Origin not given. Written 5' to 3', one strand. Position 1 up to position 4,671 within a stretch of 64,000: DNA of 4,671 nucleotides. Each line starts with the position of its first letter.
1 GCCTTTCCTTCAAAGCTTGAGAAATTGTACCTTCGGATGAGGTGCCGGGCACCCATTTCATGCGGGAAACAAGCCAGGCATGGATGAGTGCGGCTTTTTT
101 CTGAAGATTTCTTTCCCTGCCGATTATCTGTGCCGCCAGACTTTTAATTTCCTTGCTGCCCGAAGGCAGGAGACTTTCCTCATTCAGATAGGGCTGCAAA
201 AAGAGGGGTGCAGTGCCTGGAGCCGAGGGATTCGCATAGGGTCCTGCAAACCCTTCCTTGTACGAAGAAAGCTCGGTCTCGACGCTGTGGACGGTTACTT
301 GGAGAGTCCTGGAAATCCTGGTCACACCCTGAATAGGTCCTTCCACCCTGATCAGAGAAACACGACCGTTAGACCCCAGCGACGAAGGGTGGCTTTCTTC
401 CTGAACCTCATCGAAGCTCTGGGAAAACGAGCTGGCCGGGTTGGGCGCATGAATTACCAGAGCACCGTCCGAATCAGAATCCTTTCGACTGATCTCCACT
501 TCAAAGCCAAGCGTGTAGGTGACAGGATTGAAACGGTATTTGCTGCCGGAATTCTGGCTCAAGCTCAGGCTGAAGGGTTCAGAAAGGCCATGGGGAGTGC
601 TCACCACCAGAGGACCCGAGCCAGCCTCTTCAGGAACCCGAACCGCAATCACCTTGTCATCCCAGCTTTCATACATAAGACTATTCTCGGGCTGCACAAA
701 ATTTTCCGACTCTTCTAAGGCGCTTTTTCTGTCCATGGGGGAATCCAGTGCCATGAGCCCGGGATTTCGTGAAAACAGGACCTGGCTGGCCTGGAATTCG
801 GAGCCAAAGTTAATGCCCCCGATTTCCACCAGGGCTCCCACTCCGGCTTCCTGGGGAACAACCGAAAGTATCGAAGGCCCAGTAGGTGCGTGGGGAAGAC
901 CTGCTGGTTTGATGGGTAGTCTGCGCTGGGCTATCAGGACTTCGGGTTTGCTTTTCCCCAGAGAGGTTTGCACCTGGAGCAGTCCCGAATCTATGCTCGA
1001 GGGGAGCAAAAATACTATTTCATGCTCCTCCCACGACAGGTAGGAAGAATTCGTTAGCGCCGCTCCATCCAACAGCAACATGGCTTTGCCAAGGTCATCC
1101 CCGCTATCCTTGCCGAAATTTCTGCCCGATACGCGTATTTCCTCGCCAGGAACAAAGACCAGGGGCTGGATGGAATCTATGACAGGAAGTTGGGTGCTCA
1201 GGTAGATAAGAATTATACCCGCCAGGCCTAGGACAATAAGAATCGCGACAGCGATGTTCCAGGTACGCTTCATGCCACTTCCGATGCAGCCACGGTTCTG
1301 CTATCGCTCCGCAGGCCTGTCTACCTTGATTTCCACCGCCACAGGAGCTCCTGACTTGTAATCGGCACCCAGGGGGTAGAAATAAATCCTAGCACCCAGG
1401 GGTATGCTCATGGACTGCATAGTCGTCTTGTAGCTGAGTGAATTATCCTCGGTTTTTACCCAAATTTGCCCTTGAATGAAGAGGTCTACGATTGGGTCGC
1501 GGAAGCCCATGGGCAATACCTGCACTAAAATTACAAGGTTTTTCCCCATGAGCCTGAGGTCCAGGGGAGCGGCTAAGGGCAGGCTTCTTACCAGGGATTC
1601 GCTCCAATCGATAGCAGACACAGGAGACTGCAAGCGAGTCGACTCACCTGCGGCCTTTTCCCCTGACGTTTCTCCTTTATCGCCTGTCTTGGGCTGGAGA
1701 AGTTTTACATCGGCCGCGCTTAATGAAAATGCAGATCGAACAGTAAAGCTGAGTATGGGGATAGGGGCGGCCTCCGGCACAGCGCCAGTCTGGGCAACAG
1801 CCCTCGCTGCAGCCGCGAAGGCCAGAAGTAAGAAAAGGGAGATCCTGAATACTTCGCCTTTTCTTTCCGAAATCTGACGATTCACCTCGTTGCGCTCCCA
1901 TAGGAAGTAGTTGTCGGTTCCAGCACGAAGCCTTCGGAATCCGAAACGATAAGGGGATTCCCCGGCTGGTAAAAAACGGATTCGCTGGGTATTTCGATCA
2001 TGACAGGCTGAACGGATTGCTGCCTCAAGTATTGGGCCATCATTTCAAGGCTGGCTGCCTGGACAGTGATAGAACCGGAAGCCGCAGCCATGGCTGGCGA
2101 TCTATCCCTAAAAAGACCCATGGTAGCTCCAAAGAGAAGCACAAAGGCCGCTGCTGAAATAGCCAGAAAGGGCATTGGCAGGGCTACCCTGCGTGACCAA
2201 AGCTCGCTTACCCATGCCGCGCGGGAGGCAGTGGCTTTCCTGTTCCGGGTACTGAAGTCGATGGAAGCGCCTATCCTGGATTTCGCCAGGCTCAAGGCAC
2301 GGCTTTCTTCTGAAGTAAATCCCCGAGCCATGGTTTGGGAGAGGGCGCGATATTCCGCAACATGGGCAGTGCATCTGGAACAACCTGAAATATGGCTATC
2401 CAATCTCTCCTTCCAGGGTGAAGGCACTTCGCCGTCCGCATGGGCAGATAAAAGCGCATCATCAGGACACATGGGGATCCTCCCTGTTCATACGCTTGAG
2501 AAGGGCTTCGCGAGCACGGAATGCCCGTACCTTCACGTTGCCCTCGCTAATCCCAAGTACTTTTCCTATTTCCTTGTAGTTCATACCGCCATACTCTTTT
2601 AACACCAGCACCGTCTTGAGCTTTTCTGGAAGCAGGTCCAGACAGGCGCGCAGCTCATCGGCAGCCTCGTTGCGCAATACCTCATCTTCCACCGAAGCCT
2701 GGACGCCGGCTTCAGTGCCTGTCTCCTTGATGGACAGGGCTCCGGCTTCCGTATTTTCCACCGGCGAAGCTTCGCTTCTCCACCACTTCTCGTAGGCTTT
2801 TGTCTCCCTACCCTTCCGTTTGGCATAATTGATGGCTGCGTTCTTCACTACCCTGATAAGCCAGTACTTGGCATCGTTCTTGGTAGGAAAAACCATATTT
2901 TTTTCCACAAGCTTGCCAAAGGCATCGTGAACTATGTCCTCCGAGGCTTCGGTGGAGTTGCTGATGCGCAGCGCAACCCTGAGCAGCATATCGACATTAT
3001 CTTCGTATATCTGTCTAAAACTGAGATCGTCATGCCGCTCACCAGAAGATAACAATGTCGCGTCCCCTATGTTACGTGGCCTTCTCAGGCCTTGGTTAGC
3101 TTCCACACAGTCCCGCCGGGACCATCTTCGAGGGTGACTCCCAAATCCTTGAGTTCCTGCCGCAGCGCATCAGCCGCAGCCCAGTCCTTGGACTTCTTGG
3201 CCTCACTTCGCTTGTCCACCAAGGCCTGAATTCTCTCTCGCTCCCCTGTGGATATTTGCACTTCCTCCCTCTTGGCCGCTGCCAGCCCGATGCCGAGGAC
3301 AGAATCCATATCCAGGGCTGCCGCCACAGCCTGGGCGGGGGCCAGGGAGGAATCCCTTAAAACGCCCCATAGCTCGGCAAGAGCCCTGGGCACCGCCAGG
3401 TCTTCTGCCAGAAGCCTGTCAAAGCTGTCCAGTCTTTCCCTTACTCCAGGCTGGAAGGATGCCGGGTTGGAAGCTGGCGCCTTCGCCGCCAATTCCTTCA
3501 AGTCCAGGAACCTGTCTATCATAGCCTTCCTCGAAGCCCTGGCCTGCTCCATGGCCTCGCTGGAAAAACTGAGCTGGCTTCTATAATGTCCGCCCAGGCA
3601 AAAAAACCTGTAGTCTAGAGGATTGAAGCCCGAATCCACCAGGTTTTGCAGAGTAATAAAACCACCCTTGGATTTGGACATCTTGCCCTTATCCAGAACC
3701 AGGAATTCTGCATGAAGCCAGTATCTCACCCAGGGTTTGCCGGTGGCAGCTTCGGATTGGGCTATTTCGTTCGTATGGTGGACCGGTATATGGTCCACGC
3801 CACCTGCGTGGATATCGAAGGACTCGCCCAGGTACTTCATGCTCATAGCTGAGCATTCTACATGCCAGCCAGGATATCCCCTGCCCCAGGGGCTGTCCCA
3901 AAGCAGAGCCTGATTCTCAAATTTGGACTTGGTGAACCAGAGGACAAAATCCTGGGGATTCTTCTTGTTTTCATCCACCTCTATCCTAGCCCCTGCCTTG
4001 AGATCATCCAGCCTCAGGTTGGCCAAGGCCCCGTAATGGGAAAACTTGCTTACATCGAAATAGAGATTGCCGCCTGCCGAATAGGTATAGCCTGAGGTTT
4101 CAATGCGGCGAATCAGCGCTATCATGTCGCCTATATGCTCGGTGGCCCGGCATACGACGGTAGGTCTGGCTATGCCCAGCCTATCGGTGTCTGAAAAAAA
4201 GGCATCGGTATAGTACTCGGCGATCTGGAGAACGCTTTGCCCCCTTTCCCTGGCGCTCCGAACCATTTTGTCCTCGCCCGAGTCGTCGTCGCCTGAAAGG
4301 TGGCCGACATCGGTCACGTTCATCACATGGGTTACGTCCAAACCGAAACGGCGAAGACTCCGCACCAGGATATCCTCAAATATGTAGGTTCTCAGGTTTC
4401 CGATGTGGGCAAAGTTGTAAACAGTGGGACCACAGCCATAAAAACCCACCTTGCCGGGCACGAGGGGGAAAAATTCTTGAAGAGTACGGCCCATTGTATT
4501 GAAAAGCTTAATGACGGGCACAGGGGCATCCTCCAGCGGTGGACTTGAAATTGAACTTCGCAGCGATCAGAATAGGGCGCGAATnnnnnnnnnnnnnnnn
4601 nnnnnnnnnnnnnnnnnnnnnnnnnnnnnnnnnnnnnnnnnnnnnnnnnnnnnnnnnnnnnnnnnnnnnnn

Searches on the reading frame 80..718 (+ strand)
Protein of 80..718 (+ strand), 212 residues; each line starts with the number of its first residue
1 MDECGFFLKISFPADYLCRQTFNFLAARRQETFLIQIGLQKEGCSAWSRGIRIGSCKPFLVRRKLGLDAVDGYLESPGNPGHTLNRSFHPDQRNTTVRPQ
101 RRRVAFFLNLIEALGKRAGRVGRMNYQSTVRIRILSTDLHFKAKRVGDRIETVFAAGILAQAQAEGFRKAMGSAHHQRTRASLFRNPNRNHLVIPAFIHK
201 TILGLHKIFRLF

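Call 46: find_encoding_contigs(protein=window:80-718:+, flank=10000, max_places=3)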
Protein window:80-718:+ (212 aa): no gene with exactly this product is on record in the collection.

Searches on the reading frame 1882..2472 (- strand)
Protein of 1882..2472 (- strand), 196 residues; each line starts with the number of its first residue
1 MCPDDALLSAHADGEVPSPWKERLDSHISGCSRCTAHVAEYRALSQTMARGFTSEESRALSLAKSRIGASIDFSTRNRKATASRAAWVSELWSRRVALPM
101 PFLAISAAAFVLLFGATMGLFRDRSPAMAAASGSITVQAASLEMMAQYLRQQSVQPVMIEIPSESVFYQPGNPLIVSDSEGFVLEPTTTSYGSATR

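Call 48: find_encoding_contigs(protein=window:1882-2472:-, flank=10000, max_places=3)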
Protein window:1882-2472:- (196 aa): no gene with exactly this product is on record in the collection.

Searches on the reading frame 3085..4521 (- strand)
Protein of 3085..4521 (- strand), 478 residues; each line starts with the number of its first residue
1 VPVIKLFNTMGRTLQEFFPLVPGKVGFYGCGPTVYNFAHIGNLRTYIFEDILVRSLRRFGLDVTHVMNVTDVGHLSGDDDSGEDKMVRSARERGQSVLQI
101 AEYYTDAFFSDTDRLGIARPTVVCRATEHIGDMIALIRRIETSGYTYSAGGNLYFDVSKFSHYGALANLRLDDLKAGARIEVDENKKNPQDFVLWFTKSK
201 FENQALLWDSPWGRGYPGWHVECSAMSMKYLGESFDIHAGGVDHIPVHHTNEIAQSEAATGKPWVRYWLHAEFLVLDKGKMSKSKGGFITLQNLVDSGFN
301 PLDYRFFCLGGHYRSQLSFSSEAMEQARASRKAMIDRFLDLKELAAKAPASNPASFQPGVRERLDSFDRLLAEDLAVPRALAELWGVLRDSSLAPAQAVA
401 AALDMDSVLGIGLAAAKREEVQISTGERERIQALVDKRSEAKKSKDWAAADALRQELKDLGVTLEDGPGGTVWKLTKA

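Call 15: search_protein_families(library=pfam, proteins=[window:3085-4521:-], max_evalue=0.001)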
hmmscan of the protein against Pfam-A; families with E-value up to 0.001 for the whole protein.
window:3085-4521:- (478 aa): 4 families
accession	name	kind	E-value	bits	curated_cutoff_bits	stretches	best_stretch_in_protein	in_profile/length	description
PF01406.26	tRNA-synt_1e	-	6e-98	328.4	27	1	19-328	4-300/301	tRNA synthetases class I (C) catalytic domain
PF09334.17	tRNA-synt_1g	-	1.1e-10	41.3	20.1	1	36-157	12-124/391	tRNA synthetases class I (M)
PF23493.1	CysS_C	-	4.3e-08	33.6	23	1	429-473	6-50/51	Cysteinyl-tRNA ligase anticodon binding domain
PF01921.24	tRNA-synt_1f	-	6.4e-05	22.5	27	0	227-310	227-311/360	tRNA synthetases class I (K)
